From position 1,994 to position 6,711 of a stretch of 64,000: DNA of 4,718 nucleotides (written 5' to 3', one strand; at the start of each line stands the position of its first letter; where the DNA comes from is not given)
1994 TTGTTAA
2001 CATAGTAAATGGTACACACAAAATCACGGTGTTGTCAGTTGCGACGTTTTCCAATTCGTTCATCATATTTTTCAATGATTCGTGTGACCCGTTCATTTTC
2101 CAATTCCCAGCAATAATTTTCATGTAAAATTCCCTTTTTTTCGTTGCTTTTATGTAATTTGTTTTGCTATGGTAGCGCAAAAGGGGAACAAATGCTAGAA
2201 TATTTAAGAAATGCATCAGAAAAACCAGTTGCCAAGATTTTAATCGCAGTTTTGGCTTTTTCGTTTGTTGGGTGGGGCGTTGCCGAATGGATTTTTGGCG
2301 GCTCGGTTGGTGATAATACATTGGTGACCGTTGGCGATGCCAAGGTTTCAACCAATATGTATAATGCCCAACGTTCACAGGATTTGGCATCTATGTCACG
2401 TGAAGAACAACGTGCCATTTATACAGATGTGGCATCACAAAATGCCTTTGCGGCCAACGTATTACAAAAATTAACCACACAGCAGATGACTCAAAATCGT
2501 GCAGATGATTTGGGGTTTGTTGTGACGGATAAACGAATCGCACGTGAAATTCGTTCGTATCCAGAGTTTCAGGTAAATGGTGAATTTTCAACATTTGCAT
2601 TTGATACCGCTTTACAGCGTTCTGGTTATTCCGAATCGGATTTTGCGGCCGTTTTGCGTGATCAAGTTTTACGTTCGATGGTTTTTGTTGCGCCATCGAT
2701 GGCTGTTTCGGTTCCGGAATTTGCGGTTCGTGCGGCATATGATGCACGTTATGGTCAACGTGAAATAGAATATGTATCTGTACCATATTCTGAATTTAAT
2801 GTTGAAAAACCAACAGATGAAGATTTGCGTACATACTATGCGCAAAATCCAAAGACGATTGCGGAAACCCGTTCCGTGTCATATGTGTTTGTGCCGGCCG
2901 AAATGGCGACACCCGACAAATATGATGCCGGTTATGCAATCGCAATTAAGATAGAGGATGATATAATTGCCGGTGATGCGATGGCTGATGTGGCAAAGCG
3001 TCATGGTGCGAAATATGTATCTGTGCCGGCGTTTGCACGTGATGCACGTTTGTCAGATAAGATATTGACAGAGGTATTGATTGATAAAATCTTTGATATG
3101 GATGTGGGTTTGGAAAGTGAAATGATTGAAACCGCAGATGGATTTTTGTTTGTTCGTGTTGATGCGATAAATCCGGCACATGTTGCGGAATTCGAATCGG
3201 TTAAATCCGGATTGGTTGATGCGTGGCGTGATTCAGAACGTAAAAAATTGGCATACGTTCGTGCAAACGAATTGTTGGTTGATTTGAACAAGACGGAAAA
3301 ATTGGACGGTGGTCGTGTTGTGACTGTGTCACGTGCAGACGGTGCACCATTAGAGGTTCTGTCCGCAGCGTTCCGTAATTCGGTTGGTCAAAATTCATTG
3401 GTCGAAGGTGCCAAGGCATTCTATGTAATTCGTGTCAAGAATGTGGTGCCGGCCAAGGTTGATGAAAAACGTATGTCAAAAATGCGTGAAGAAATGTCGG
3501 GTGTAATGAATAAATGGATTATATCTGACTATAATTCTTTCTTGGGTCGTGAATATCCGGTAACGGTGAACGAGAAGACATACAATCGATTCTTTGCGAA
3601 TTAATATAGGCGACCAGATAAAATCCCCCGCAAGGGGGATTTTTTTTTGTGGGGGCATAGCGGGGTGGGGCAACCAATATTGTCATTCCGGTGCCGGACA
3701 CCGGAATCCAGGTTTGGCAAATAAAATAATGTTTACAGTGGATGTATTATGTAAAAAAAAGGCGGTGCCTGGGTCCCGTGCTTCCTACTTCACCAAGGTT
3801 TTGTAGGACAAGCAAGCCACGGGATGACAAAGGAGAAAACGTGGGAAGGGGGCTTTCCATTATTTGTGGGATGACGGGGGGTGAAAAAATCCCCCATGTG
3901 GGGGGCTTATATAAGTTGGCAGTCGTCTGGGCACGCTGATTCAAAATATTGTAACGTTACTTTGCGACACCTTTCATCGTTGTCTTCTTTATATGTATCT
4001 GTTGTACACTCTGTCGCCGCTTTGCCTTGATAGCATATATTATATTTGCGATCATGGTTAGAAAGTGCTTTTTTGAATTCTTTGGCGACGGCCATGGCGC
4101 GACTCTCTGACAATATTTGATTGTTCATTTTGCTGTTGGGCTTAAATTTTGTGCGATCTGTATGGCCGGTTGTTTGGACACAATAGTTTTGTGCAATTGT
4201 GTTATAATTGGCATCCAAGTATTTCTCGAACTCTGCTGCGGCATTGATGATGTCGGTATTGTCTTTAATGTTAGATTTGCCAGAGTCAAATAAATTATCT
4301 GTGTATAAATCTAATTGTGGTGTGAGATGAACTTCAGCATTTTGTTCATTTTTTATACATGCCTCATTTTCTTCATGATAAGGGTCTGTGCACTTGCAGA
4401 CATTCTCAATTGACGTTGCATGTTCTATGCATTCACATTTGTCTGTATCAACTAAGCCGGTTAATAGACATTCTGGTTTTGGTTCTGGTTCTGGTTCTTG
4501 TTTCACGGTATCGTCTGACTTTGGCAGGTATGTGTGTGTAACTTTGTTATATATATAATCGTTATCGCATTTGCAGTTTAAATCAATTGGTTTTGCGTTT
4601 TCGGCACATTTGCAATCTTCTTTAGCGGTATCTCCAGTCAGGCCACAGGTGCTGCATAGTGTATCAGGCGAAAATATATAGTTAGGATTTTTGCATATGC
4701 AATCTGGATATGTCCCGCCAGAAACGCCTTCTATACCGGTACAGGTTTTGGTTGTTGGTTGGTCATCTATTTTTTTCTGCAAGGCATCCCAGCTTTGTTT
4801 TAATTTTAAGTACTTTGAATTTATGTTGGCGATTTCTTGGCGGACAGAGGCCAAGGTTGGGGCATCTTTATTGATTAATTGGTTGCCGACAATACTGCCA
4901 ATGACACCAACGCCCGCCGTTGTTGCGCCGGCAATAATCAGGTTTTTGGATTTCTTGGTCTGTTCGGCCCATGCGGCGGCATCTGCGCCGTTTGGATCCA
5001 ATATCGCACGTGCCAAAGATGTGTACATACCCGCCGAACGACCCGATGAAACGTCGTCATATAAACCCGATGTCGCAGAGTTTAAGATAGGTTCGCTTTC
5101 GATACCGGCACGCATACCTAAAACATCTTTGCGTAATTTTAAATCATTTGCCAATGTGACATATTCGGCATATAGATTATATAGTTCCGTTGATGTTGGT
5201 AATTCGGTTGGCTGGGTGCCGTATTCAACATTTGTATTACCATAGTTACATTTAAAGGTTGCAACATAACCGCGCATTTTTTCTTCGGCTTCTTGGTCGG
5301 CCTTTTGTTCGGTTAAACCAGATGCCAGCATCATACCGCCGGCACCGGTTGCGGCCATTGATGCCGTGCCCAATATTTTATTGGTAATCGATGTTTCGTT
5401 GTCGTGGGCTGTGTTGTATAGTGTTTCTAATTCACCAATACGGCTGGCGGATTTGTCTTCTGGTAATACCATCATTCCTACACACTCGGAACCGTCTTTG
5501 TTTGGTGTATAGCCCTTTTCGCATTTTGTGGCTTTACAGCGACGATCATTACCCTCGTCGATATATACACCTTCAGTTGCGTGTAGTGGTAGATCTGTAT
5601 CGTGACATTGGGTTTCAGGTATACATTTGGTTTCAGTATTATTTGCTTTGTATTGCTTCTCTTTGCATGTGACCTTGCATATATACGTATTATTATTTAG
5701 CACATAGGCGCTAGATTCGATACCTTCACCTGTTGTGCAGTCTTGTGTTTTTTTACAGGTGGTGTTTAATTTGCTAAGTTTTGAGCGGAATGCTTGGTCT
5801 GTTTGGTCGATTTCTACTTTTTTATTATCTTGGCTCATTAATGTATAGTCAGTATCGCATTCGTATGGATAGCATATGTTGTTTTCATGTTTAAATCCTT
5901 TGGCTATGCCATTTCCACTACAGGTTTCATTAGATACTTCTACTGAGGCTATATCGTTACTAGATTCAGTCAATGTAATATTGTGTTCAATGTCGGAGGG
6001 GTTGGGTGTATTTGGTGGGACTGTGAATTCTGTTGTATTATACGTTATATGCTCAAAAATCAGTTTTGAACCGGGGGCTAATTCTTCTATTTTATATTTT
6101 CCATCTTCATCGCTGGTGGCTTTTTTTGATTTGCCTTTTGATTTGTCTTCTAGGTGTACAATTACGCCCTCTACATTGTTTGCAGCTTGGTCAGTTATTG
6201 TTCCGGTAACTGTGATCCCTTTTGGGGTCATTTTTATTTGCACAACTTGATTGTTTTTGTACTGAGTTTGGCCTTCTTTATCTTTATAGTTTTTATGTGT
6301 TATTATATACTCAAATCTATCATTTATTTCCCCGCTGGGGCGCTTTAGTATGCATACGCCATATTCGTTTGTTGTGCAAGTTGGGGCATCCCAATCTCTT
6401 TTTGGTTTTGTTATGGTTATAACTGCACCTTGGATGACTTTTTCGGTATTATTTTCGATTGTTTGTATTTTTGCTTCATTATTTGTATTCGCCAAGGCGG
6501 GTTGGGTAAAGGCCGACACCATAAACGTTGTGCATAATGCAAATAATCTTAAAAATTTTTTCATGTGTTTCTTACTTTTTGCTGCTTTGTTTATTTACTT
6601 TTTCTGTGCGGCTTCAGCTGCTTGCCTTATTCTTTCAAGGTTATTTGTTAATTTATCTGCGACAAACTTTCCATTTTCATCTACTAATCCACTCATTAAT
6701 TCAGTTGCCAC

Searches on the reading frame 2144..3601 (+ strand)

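Call 24: search_protein_families(library=pfam, proteins=[window:2144-3601:+], max_evalue=0.01)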
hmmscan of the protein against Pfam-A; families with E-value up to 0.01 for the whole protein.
window:2144-3601:+ (486 aa): 4 families
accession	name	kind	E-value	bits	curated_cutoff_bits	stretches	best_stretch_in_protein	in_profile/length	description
PF13624.11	SurA_N_3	-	2.2e-32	112.6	27.2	1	17-178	1-159/162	SurA-like N-terminal domain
PF13145.12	Rotamase_2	-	7.4e-22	78.9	27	2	223-354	1-120/121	PPIC-type PPIASE domain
PF13623.11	SurA_N_2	-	2e-18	67.1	28.5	1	18-155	1-143/145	SurA-like N-terminal domain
PF09312.16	SurA_N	-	0.0037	17.9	30.8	0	90-178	30-115/118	SurA N-terminal domain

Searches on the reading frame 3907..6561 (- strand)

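Call 24: search_protein_families(library=pfam, proteins=[window:3907-6561:-], max_evalue=0.01)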
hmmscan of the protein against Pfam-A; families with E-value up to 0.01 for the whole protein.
window:3907-6561:- (884 aa): 6 families
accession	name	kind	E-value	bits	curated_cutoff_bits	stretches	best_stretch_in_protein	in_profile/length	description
PF13620.12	CarboxypepD_reg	-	7.8e-12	45.8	32.3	1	117-188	1-76/82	Carboxypeptidase regulatory-like domain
PF13715.12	CarbopepD_reg_2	-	1.8e-08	34.7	32.2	1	118-209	1-88/88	CarboxypepD_reg-like domain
PF17210.9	SdrD_B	-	1.3e-05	25.8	29.7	1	122-169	16-64/112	SdrD B-like domain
PF00691.25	OmpA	-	8.8e-05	23.2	27.2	1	757-860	1-92/98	OmpA family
PF02369.22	Big_1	-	0.0022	18.5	34.9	0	116-158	19-64/93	Bacterial Ig-like domain (group 1)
PF17802.7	SpaA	-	0.0031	18.1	23.1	0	121-165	6-53/91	Prealbumin-like fold domain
